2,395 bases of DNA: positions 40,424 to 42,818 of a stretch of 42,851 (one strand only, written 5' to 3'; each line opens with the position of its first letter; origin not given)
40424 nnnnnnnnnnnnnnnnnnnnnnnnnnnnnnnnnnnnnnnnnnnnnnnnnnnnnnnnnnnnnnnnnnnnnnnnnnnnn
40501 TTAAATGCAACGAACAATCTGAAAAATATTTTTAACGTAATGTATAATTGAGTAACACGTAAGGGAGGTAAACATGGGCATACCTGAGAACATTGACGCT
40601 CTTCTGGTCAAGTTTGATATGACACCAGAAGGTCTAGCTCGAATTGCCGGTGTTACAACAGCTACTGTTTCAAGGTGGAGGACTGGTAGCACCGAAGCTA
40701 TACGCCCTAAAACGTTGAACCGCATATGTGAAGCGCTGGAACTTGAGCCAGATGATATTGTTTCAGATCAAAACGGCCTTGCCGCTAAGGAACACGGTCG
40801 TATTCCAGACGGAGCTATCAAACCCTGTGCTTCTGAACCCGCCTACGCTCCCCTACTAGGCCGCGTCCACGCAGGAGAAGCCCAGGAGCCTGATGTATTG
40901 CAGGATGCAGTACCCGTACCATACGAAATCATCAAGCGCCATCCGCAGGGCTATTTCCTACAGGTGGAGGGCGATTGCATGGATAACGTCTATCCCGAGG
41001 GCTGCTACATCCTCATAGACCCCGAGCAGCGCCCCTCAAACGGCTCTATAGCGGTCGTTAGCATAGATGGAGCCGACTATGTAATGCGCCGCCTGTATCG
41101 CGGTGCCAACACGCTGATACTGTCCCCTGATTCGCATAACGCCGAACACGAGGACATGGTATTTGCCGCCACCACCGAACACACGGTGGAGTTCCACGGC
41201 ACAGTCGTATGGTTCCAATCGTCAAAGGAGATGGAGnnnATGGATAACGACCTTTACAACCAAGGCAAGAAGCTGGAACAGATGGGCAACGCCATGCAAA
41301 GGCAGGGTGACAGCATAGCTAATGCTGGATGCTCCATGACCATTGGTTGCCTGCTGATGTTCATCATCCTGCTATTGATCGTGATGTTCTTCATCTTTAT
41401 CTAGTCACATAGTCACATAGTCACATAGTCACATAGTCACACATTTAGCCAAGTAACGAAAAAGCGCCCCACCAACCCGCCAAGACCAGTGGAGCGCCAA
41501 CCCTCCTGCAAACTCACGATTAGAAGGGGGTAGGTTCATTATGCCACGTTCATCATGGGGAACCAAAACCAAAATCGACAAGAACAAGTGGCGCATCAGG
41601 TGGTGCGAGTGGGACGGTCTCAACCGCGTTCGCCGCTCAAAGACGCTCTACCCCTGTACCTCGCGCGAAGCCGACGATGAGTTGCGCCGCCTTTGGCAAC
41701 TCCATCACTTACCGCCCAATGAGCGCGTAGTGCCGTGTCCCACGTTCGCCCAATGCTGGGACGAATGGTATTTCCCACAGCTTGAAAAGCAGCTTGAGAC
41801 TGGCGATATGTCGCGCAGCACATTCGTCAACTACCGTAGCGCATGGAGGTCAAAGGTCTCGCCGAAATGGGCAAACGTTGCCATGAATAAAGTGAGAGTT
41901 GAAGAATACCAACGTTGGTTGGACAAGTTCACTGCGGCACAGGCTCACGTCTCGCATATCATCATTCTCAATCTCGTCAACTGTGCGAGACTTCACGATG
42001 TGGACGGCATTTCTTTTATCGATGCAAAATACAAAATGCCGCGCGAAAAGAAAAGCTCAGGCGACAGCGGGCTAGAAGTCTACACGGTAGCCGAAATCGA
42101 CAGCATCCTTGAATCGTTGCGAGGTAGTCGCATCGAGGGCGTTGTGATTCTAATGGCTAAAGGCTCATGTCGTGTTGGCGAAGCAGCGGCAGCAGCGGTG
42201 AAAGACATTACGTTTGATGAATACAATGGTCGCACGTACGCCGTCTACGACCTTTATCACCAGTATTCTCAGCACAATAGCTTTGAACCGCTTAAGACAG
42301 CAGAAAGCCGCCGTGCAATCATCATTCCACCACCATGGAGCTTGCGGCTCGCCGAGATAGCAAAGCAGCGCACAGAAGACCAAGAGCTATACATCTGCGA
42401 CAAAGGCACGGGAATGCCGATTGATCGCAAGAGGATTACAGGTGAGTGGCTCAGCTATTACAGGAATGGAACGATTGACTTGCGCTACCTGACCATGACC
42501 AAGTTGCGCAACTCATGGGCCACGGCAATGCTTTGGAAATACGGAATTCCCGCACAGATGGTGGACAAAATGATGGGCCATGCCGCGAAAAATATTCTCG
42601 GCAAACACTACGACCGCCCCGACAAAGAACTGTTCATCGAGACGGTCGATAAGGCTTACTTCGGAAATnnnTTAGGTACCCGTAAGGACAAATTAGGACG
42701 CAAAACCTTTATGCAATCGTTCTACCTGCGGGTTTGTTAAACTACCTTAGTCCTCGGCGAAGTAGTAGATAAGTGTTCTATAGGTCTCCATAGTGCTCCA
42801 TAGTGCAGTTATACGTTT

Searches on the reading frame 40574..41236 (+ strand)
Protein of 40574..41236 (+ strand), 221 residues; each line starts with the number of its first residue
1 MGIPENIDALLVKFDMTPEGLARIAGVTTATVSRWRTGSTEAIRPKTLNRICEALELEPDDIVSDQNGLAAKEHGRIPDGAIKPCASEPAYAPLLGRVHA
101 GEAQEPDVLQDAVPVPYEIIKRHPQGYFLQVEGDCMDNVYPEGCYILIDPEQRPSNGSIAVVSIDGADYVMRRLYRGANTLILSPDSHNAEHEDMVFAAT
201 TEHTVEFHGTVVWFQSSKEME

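Call 105: search_protein_families(library=pfam, proteins=[window:40574-41236:+], max_evalue=0.01)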
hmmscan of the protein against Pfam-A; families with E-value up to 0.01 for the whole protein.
window:40574-41236:+ (221 aa): 5 families
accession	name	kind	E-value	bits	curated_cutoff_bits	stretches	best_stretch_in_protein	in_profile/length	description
PF00717.28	Peptidase_S24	-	4.3e-19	68.8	23.3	1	93-212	1-116/116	Peptidase S24-like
PF13443.12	HTH_26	-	1.8e-11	44.5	22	1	6-64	1-59/63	Cro/C1-type HTH DNA-binding domain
PF01381.28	HTH_3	-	1.4e-06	28.7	23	1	10-61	4-54/55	Helix-turn-helix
PF13560.12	HTH_31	-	6.5e-05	23.6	27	1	16-61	15-60/64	Helix-turn-helix domain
PF00356.27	LacI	-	0.0004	20.6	27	1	22-56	6-39/46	Bacterial regulatory proteins, lacI family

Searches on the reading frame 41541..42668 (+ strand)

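Call 105: search_protein_families(library=pfam, proteins=[window:41541-42668:+], max_evalue=0.01)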
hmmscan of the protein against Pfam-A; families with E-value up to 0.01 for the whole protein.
window:41541-42668:+ (376 aa): 2 families
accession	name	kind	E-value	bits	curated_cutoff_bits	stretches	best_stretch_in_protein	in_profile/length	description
PF00589.27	Phage_integrase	-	2.1e-09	37.8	27.1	1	185-362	7-170/172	Phage integrase family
PF14659.12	Phage_int_SAM_3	-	0.00061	20.4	22.6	1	88-129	15-56/58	Phage integrase, N-terminal SAM-like domain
